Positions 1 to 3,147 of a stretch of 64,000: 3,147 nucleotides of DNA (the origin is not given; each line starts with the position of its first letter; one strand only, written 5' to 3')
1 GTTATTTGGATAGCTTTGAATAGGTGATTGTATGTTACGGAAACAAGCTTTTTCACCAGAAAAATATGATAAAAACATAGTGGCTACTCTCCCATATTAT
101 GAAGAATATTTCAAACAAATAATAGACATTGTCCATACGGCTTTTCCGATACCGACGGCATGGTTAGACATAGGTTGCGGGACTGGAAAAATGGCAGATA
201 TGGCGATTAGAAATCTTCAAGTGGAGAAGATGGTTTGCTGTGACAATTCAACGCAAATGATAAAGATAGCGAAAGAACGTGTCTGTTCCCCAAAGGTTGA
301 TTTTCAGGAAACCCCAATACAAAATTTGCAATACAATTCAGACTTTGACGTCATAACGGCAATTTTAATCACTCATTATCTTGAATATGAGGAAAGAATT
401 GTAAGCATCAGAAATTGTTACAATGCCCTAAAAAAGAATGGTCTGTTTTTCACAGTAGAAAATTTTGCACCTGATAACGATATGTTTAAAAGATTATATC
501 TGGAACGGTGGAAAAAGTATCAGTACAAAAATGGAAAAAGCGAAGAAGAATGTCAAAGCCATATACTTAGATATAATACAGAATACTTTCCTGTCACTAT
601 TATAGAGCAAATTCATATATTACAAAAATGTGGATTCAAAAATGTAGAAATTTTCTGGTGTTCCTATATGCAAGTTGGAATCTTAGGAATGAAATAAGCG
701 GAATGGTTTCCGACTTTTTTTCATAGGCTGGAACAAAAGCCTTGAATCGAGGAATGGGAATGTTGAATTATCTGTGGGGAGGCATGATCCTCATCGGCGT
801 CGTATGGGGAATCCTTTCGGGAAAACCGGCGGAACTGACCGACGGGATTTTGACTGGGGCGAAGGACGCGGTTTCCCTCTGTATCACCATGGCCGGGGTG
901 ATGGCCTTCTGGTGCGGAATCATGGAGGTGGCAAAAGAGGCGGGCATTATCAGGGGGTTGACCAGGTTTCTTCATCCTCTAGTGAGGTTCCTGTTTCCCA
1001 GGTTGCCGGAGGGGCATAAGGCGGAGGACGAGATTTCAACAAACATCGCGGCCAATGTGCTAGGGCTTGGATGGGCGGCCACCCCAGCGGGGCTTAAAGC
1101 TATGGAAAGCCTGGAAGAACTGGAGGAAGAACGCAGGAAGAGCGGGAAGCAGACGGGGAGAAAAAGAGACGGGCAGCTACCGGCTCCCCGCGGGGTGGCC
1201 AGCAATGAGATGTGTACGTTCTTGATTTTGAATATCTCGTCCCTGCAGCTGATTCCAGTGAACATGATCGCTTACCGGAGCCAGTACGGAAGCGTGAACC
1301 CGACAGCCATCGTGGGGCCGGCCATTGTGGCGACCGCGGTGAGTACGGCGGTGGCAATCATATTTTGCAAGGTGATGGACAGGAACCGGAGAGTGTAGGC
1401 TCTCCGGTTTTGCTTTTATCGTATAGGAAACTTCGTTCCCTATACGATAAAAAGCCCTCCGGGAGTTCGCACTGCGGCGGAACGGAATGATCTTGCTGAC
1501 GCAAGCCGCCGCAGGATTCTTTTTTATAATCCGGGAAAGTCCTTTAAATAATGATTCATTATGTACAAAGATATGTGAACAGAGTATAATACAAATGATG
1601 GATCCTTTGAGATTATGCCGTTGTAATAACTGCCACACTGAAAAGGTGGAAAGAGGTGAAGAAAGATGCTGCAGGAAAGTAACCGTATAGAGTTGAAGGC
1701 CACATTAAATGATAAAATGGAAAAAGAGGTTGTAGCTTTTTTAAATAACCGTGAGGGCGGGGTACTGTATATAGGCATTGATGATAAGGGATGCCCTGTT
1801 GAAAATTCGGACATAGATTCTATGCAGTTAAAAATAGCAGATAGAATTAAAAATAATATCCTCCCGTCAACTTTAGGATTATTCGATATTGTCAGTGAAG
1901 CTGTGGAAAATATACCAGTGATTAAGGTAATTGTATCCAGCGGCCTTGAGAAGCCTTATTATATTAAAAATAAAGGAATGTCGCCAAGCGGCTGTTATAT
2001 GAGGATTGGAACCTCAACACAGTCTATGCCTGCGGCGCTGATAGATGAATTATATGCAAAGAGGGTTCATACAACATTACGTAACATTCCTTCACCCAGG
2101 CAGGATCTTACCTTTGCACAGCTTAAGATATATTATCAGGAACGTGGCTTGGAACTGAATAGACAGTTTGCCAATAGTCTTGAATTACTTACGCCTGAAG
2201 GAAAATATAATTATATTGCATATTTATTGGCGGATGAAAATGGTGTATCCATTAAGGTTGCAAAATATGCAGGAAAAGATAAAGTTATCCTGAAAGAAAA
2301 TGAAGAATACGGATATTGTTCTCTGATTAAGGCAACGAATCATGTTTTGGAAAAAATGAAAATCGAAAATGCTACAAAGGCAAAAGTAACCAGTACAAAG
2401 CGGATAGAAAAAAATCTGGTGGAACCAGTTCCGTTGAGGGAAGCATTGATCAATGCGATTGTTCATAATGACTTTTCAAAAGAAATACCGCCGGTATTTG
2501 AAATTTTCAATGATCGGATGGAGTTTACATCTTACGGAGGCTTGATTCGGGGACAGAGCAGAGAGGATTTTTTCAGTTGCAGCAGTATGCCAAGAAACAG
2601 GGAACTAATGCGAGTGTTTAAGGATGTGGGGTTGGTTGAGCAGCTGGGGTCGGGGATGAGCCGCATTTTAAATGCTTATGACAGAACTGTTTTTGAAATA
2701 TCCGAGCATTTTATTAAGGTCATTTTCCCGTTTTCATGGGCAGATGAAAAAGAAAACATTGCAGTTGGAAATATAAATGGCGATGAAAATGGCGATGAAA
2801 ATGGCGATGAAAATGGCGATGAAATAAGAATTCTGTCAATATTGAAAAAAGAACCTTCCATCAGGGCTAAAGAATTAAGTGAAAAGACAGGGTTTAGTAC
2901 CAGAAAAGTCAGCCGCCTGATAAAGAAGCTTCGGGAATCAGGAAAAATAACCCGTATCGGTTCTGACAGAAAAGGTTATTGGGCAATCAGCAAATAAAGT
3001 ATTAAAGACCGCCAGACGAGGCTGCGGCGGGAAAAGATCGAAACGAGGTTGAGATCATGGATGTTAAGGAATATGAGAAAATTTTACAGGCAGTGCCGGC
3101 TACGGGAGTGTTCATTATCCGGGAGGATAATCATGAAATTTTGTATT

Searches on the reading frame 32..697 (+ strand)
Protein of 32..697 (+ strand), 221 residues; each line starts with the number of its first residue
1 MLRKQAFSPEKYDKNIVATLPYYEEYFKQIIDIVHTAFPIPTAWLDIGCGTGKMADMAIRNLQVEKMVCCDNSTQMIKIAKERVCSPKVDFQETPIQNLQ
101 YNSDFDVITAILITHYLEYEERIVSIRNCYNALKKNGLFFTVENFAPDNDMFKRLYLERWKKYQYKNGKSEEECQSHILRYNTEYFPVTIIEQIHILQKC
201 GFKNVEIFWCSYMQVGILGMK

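Call 48: search_protein_families(library=pfam, proteins=[window:32-697:+], max_evalue=0.00001)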
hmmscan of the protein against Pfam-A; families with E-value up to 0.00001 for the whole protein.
window:32-697:+ (221 aa): 7 families
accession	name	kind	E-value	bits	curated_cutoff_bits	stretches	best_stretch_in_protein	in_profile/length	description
PF13649.12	Methyltransf_25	-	2.6e-16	60.5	27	1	45-137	2-97/97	Methyltransferase domain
PF08241.18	Methyltransf_11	-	6.4e-15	56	21.2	1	45-140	1-94/95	Methyltransferase domain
PF08242.18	Methyltransf_12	-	3.4e-14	53.8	30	1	45-139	1-98/98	Methyltransferase domain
PF13489.12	Methyltransf_23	-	1.2e-09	38.6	27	1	24-164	3-135/164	Methyltransferase domain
PF13847.12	Methyltransf_31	-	8.1e-09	35.8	27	1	44-141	7-109/145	Methyltransferase domain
PF01209.24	Ubie_methyltran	-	3.2e-07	30.4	20.1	1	12-206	20-217/233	ubiE/COQ5 methyltransferase family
PF05401.17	NodS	-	7.4e-07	29.6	24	1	21-139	25-142/201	Nodulation protein S (NodS)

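Call 86: find_encoding_contigs(protein=window:32-697:+, flank=10000, max_places=3)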
Protein window:32-697:+ (221 aa): 1 contig read that carries it; 1 place shown.
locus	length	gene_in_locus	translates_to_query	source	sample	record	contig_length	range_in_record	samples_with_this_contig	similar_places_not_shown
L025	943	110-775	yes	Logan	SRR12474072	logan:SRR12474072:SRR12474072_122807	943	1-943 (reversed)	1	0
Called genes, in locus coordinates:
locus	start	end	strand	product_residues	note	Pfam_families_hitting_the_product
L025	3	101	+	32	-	?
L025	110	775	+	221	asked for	PF05401:NodS (weak), PF01209:Ubie_methyltran (weak), PF13489:Methyltransf_23, PF13847:Methyltransf_31, PF08241:Methyltransf_11, PF08242:Methyltransf_12, PF13649:Methyltransf_25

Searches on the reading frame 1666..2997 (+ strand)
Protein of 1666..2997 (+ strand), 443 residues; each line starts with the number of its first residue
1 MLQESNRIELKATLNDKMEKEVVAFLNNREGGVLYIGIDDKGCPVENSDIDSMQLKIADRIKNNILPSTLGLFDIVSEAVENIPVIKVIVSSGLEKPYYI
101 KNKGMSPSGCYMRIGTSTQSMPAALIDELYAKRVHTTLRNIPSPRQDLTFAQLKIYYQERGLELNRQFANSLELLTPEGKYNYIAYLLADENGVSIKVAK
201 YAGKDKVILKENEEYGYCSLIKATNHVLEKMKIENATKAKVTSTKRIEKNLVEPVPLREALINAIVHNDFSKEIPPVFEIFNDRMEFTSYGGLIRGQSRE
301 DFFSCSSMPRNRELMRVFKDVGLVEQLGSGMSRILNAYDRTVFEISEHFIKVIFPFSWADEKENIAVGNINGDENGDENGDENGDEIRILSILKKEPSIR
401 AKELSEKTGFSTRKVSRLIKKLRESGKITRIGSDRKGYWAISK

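Call 48: search_protein_families(library=pfam, proteins=[window:1666-2997:+], max_evalue=0.00001)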
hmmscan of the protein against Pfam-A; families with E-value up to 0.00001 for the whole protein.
window:1666-2997:+ (443 aa): 4 families
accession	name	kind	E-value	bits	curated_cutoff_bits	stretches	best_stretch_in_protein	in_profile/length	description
PF04326.19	SLFN_AlbA_2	-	2.2e-16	60.9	25.3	1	4-121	1-117/118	Schlafen, AlbA_2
PF13749.12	HATPase_c_4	-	2.3e-13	50.4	26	1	278-340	6-70/89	Putative ATP-dependent DNA helicase recG C-terminal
PF13412.12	HTH_24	-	2.8e-09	36.8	21.9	1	387-429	6-48/48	Winged helix-turn-helix DNA-binding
PF08279.18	HTH_11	-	1.3e-06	28.6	25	1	388-438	4-54/55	HTH domain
